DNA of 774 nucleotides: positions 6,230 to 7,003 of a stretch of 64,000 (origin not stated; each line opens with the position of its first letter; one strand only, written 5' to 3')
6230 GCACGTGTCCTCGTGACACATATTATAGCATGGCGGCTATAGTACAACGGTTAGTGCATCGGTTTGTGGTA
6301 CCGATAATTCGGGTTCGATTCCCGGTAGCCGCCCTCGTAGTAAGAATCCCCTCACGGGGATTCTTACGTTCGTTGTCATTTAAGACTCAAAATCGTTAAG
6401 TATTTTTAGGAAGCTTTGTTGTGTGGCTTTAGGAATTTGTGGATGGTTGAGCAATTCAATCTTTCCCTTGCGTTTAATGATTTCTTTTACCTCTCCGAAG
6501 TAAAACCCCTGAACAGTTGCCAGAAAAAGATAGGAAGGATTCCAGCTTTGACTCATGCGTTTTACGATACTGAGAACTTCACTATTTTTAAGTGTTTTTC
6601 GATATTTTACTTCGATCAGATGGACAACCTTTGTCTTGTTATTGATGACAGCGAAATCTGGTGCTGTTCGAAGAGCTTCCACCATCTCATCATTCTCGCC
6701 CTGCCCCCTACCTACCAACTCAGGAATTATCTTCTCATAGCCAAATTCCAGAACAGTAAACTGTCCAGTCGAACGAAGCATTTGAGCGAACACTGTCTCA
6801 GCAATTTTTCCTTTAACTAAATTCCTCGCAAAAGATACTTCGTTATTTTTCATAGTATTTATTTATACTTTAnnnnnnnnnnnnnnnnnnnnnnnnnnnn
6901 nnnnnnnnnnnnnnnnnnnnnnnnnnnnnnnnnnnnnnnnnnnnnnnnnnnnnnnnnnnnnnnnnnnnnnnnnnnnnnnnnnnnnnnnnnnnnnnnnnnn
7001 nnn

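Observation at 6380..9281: MmeI-family single-chain RM enzyme with an associated small nuclease-fold ORF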

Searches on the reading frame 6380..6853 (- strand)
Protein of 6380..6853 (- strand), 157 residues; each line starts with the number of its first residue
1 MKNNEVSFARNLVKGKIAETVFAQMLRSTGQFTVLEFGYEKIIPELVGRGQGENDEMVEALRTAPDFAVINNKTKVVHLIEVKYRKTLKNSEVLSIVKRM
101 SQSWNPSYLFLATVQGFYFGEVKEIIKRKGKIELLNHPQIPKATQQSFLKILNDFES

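Call 4: search_protein_families(library=pfam, proteins=[window:6380-6853:-], max_evalue=0.1)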
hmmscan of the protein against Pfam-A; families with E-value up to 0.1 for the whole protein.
window:6380-6853:- (157 aa): 4 families
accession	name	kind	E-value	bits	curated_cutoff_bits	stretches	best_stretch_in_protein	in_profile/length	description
PF13588.12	HSDR_N_2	-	0.0021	18.6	25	1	58-122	32-96/110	Type I restriction enzyme R protein N terminus (HSDR_N)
PF08722.17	Tn7_TnsA-like_N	-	0.012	16.6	26.5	1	62-95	26-60/85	TnsA-like endonuclease N terminal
PF24718.1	HTH_73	-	0.013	15.8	27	1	54-100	2-48/71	HTH-like domain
PF13970.12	DUF4221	-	0.024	14.7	23.4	1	60-105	151-193/311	Domain of unknown function (DUF4221)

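Call 5: search_protein_families(library=padloc, proteins=[window:6380-6853:-], max_evalue=0.1)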
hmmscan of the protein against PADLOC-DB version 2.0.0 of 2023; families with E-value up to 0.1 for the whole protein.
window:6380-6853:- (157 aa): 1 family
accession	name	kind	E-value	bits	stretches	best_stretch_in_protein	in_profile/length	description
PDLC03848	LmuA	-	0.026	12.9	1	66-131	46-124/373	-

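Call 6: search_protein_families(library=ncbifam, proteins=[window:6380-6853:-], max_evalue=0.1)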
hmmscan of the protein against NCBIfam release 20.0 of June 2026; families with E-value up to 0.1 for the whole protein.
window:6380-6853:- (157 aa): 1 family
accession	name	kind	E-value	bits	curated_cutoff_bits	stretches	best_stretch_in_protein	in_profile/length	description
NF009151.0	PRK12497.1-5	equivalog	0.017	15.4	124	0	69-91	49-71/126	YraN family protein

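Call 8: search_solved_structures(query=window:6380-6853:-, max_evalue=10, show_alignments=2)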
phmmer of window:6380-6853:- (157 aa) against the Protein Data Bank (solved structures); distinct sequences matched with E-value up to 10: 0.

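Call 24: find_homologous_proteins(query=window:6380-6853:-, max_evalue=0.001)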
Query window:6380-6853:- (157 aa): 924 proteins with E <= 0.001 among 942 candidates; the best 120 are listed.
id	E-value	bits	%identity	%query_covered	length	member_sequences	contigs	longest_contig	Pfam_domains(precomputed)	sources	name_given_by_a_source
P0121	2.7e-92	324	96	100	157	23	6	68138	-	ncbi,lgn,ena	-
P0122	5.6e-86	304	90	100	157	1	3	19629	-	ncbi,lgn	-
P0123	2.3e-85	302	89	100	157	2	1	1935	-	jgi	jgi:hypothetical protein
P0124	7.7e-85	300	89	100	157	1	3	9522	-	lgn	-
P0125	2.0e-84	299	88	100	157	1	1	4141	-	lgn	-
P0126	3.2e-84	298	88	100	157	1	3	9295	-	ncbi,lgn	-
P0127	6.5e-84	297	88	100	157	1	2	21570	-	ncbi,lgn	-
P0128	3.6e-83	295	87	100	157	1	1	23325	-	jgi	-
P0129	1.1e-82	293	87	100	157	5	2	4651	-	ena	-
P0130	4.2e-82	291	87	100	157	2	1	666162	-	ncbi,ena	-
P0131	2.5e-81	289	85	100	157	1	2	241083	-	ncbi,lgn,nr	ncbi:hypothetical protein H6781_02310 [Candidatus Nomurabacteria bacterium]|nr:hypothetical protein 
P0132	4.2e-81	288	86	100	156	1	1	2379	-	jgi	jgi:hypothetical protein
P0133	4.2e-81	288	84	99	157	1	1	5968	-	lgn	-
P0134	1.8e-80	286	86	97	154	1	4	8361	-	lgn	-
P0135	4.1e-80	285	83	100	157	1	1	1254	-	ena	-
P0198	3.2e-68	246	74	100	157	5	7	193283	-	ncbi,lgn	-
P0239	4.3e-61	223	69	99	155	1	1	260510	-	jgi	jgi:hypothetical protein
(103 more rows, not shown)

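Call 25: find_encoding_contigs(protein=P0131, flank=5000, max_places=2)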
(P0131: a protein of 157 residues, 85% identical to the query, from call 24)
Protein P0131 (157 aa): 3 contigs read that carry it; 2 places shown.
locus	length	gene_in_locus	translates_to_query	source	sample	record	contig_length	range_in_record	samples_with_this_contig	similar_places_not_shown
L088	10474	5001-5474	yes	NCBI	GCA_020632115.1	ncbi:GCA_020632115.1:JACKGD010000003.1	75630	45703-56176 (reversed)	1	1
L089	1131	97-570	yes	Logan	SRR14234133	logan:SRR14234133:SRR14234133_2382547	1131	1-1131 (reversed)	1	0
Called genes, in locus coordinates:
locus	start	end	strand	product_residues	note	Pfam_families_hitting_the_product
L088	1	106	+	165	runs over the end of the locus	-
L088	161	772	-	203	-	-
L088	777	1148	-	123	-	PF00072:Response_reg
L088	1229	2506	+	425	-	PF00989:PAS (weak), PF13426:PAS_9, PF00512:HisKA, PF02518:HATPase_c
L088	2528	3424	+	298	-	-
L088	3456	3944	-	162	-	PF09900:DUF2127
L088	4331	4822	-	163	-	-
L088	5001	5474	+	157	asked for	-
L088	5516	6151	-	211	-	PF13240:Zn_Ribbon_1, PF14172:DUF4309 (faint), PF14504:CAP_assoc_N (weak)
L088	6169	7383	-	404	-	-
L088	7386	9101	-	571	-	PF13240:Zn_Ribbon_1 (weak), PF13365:Trypsin_2, PF08239:SH3_3 (weak)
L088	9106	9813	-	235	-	PF13240:Zn_Ribbon_1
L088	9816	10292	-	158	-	PF12773:DZR (faint), PF17032:Zn_ribbon_15, PF13240:Zn_Ribbon_1 (weak)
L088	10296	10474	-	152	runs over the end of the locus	PF12773:DZR, PF13240:Zn_Ribbon_1 (weak), PF13248:Zn_ribbon_3 (faint), PF13240:Zn_Ribbon_1 (weak)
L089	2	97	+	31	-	?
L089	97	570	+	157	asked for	-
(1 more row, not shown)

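Call 26: find_encoding_contigs(protein=P0198, flank=5000, max_places=2)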
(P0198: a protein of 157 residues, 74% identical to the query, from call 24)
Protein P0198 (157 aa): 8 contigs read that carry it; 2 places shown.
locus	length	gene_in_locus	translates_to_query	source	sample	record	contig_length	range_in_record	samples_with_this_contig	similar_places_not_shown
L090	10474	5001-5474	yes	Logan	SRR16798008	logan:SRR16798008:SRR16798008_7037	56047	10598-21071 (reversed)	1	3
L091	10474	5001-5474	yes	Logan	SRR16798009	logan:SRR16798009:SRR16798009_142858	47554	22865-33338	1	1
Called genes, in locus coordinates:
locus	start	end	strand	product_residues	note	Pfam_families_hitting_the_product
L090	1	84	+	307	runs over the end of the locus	PF01297:ZnuA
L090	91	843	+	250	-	PF00005:ABC_tran, PF02463:SMC_N, PF13304:AAA_21 (faint)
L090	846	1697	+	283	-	PF00950:ABC-3, PF01032:FecCD (weak)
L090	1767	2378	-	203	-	PF00581:Rhodanese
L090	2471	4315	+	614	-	PF16562:HECW_N (faint), PF17751:SKICH (faint), PF00657:Lipase_GDSL, PF13472:Lipase_GDSL_2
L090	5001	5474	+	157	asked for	-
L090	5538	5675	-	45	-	-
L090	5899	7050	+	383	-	PF07907:YibE_F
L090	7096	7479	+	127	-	PF01741:MscL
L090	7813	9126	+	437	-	PF03477:ATP-cone, PF00268:Ribonuc_red_sm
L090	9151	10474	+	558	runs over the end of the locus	PF00317:Ribonuc_red_lgN, PF02867:Ribonuc_red_lgC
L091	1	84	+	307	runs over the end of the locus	PF01297:ZnuA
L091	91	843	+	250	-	PF00005:ABC_tran, PF02463:SMC_N, PF13304:AAA_21 (faint)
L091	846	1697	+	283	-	PF00950:ABC-3, PF01032:FecCD (weak)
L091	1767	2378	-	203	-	PF00581:Rhodanese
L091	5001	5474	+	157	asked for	-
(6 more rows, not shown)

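Call 27: find_encoding_contigs(protein=P0239, flank=5000, max_places=2)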
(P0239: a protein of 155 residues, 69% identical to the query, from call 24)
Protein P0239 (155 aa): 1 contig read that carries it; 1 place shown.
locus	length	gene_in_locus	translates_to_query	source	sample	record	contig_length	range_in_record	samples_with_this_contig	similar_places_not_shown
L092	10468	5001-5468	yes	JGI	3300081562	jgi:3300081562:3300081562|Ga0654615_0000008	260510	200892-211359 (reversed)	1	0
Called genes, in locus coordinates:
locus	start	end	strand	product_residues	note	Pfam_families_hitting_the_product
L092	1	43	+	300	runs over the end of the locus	-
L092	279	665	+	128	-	-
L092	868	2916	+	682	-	PF04536:TPM_phosphatase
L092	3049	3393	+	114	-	PF12643:MazG-like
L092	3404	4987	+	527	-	PF04851:ResIII (faint), PF09848:SLFN-g3_helicase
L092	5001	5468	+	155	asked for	-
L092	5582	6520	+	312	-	PF14088:DUF4268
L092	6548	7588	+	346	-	PF00756:Esterase (weak), PF02129:Peptidase_S15 (faint), PF20434:BD-FAE (weak), PF00561:Abhydrolase_1, PF12146:Hydrolase_4 (weak), PF12697:Abhydrolase_6, PF00326:Peptidase_S9, PF01738:DLH (weak), +3 more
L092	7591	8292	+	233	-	PF00657:Lipase_GDSL, PF13472:Lipase_GDSL_2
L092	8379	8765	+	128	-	-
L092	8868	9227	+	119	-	PF08274:Zn_Ribbon_YjdM, PF03831:YjdM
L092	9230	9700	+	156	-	-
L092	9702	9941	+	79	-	PF01541:GIY-YIG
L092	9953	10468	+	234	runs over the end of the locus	PF01551:Peptidase_M23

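Call 51: search_solved_structures(query=A4, max_evalue=10, show_alignments=3)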
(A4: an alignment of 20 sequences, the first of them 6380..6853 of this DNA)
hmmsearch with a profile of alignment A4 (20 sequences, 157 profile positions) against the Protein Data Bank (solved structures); distinct sequences matched with E-value up to 10: 2.
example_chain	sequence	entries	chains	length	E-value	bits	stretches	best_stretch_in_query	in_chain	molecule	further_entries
4bbc_A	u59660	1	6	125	0.69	13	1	43-122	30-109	N1L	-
1z82_A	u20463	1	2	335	0.85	12.7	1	20-87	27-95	glycerol-3-phosphate dehydrogenase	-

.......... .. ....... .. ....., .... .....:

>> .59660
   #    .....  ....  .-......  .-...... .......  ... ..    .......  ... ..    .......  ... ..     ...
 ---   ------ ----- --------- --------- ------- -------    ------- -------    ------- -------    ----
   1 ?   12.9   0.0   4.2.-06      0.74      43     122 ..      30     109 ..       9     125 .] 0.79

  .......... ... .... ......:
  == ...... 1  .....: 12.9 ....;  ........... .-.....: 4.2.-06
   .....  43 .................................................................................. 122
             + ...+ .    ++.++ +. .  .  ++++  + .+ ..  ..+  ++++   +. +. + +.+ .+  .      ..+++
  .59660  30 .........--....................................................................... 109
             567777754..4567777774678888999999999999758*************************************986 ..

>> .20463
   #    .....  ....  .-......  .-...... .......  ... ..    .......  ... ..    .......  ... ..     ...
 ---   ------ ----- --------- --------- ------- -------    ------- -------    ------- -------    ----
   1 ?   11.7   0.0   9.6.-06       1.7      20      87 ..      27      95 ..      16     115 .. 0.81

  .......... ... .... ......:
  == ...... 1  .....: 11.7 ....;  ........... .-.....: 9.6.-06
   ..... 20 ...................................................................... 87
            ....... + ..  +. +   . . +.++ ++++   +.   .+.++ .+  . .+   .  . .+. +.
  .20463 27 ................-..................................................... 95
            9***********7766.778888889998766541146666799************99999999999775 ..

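Call 68: search_protein_families(library=pfam, alignment_id=A4, max_evalue=1)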
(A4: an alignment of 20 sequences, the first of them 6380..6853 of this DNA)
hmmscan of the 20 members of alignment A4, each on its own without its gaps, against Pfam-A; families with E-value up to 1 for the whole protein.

A. member 1, window:6380-6853:- (157 aa): 5 families
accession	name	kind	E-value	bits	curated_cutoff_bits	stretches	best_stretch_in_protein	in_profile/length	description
PF13588.12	HSDR_N_2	-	0.0021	18.6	25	1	58-122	32-96/110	Type I restriction enzyme R protein N terminus (HSDR_N)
PF08722.17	Tn7_TnsA-like_N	-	0.012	16.6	26.5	1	62-95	26-60/85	TnsA-like endonuclease N terminal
PF24718.1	HTH_73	-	0.013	15.8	27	1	54-100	2-48/71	HTH-like domain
PF13970.12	DUF4221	-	0.024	14.7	23.4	1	60-105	151-193/311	Domain of unknown function (DUF4221)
PF03308.22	MeaB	-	0.24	10.8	23.1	0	37-55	124-142/273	Methylmalonyl Co-A mutase-associated GTPase MeaB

B. families by the number of members that match (of 20 scanned): 23 families
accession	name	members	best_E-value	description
PF08722.17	Tn7_TnsA-like_N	18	0.0067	TnsA-like endonuclease N terminal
PF13588.12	HSDR_N_2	15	0.0017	Type I restriction enzyme R protein N terminus (HSDR_N)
PF13970.12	DUF4221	14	0.0015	Domain of unknown function (DUF4221)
PF22558.3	REase-ARP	11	0.0048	Restriction Endonuclease associating with ARP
PF13635.12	DUF4143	6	0.027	Domain of unknown function (DUF4143)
PF24718.1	HTH_73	5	0.013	HTH-like domain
PF24356.1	WH_PARP12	4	0.04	PARP12 winged helix domain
PF08774.17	VRR_NUC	3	0.042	VRR-NUC domain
PF13020.12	NOV_C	2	0.053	Protein NO VEIN, C-terminal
PF03308.22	MeaB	2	0.058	Methylmalonyl Co-A mutase-associated GTPase MeaB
PF23435.1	DUF7121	1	0.027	Family of unknown function (DUF7121)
PF00942.24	CBM_3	1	0.027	Cellulose binding domain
PF19591.4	DUF6096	1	0.085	Family of unknown function (DUF6096)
PF14489.11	QueF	1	0.088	QueF-like protein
PF08434.16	CLCA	1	0.088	Calcium-activated chloride channel N terminal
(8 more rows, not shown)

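Call 70: find_related_loci(query=A4, collection=metagenome_contigs, flank=4000)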
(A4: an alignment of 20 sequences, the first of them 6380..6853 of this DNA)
Query A4 (157 aa) in metagenome_contigs; peptide patterns used: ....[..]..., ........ (x = any residue, [..] = any of these).
599 stretches matched a pattern (row limit reached: there are more); 131 encode a relative of the query (tblastn E <= 1e-3); the best 80 are kept; 80 distinct loci.
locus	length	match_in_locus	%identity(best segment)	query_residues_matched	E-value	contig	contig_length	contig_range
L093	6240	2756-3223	91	1-156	8e-95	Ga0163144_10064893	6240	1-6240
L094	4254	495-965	82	1-157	2e-85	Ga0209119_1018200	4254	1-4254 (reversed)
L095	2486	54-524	78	1-157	2e-86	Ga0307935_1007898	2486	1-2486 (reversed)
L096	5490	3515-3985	78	1-157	6e-84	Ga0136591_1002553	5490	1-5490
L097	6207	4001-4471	78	1-157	1e-83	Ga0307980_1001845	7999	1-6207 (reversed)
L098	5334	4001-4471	76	1-157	2e-83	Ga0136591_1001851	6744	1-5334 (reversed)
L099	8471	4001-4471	81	1-157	8e-83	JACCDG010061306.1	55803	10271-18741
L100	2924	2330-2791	78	4-157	1e-83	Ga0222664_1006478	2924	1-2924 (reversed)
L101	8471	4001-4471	77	1-157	2e-81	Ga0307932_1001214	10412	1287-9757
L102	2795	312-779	78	1-156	2e-82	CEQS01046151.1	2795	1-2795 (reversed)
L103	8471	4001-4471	78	1-157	4e-81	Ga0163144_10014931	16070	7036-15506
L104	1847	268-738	74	1-157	1e-83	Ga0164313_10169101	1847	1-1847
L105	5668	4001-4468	74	1-156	2e-78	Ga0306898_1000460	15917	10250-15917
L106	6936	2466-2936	75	1-157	4e-78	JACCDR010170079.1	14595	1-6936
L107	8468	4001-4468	75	1-156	2e-77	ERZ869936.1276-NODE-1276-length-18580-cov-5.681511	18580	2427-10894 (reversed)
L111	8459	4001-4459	68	4-156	5e-70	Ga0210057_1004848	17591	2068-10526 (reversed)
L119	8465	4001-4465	64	2-156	2e-64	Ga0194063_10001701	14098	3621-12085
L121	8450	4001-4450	65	7-156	2e-64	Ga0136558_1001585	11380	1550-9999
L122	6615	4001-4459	65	4-156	1e-64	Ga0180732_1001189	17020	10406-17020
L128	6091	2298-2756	66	4-156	6e-64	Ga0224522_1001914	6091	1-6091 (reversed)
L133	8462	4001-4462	64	4-157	1e-62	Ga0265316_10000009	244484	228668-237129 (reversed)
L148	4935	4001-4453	62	6-156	2e-60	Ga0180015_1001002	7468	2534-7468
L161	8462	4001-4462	60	4-157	3e-59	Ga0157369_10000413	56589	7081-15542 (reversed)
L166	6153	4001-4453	58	6-156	2e-58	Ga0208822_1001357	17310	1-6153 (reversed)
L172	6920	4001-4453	58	6-156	3e-58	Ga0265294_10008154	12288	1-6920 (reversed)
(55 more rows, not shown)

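Call 87: search_protein_families(library=pfam, proteins=[L088:4331-4822:-], max_evalue=0.01)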
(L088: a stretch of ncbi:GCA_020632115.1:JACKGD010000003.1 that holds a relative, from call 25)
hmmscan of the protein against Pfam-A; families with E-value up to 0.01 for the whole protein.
L088:4331-4822:- (163 aa): 4 families
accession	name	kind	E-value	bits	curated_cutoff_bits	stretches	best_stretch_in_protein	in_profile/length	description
PF13238.12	AAA_18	-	0.00017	22.5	29.4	1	22-116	2-115/128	AAA domain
PF13479.12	AAA_24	-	0.00027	21.3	27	1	20-77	4-58/195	AAA domain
PF13521.12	AAA_28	-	0.0022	18.6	27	0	22-41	3-22/164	AAA domain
PF20720.3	nSTAND3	-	0.0035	17.5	27.2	0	22-37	21-36/155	Novel STAND NTPase 3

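Call 101: search_protein_families(library=phrogs, proteins=[window:6380-6853:-], max_evalue=0.01)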
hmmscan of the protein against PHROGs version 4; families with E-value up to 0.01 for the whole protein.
window:6380-6853:- (157 aa): 0 families

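Call 103: find_encoding_contigs(protein=P0121, flank=5000, max_places=3)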
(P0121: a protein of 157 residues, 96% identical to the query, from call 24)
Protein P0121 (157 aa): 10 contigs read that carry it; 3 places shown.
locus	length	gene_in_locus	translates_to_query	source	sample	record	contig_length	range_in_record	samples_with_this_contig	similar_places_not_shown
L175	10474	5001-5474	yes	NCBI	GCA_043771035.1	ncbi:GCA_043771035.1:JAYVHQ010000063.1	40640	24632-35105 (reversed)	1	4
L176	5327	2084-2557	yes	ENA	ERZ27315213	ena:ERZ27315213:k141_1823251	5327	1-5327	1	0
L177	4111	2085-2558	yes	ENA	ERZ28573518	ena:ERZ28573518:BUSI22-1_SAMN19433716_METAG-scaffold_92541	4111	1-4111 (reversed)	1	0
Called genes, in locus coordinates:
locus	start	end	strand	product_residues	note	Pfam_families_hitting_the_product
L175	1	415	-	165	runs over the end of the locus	PF06414:Zeta_toxin, PF08433:KTI12 (weak), PF13671:AAA_33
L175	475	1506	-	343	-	PF01636:APH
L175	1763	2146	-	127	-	-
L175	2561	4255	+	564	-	PF07669:Eco57I, PF12950:TaqI_C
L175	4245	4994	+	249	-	PF04555:XhoI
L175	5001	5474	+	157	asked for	-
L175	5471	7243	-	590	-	PF00580:UvrD-helicase, PF13245:AAA_19, PF00580:UvrD-helicase, PF13361:UvrD_C, PF13538:UvrD_C_2 (faint)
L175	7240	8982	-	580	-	PF02463:SMC_N (weak), PF11398:DUF2813 (weak), PF13175:AAA_15, PF13476:AAA_23 (weak), PF13175:AAA_15, PF13304:AAA_21, PF20469:OLD-like_TOPRIM (weak)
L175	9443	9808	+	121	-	-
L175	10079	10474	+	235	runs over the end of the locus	-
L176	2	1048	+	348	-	?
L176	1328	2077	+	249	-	PF04555:XhoI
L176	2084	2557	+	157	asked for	-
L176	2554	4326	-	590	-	PF00580:UvrD-helicase, PF13245:AAA_19, PF00580:UvrD-helicase, PF13361:UvrD_C, PF13538:UvrD_C_2 (faint)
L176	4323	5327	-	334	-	?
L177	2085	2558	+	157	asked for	-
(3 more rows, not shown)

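Call 104: find_encoding_contigs(protein=P0130, flank=5000, max_places=2)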
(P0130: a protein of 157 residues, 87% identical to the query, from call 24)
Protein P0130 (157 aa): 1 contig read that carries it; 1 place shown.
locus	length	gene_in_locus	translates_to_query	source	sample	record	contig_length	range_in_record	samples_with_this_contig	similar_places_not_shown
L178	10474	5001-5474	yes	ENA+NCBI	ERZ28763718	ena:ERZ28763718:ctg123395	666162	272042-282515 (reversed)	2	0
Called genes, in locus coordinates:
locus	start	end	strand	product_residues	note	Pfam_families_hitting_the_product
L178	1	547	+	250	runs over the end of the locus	PF00849:PseudoU_synth_2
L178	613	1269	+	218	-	PF01245:Ribosomal_L19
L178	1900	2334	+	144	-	PF00293:NUDIX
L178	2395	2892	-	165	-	PF00293:NUDIX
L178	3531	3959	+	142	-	PF13274:SocA_Panacea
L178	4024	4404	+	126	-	-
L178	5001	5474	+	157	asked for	-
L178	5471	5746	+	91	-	-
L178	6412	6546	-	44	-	-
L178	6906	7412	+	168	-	PF01966:HD, PF12917:YfbR-like (faint), PF13023:HD_3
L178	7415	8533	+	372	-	PF07907:YibE_F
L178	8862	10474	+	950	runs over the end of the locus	PF03477:ATP-cone, PF00317:Ribonuc_red_lgN, PF02867:Ribonuc_red_lgC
